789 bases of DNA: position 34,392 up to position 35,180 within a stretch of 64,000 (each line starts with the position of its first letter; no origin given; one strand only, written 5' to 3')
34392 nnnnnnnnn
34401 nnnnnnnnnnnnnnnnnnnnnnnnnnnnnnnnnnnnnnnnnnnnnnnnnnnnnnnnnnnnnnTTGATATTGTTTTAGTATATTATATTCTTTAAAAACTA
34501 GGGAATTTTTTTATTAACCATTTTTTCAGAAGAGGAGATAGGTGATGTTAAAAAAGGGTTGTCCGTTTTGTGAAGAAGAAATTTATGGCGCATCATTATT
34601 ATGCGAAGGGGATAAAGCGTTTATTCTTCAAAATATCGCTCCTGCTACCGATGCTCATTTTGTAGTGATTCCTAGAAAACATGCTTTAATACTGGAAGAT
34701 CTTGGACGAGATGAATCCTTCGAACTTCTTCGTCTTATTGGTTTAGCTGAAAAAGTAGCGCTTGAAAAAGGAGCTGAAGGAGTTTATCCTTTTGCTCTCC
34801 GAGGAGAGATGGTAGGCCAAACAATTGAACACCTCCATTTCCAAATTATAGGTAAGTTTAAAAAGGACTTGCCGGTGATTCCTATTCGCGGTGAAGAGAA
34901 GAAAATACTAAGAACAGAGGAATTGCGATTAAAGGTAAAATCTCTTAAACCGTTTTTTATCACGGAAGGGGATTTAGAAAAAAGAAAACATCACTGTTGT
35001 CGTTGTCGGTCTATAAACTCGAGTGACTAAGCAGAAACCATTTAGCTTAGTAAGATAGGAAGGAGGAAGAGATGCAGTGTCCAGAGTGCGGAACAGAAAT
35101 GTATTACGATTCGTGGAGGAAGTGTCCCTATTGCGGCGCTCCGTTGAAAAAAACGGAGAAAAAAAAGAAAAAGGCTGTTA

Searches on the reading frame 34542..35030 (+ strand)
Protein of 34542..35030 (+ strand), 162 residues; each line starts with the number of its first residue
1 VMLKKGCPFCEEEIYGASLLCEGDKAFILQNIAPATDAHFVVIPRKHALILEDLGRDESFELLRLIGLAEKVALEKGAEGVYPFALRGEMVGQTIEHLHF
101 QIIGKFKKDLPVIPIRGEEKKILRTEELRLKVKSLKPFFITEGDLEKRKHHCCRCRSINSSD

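Call 82: search_protein_families(library=pfam, proteins=[window:34542-35030:+], max_evalue=0.001)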
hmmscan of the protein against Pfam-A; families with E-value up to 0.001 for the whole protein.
window:34542-35030:+ (162 aa): 2 families
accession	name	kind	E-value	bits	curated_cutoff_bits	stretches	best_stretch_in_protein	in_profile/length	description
PF01230.28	HIT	-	2.5e-11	44.5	21.5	1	18-107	7-97/98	HIT domain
PF11969.13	DcpS_C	-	8.2e-07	29.9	24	1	18-104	15-101/114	Scavenger mRNA decapping enzyme C-term binding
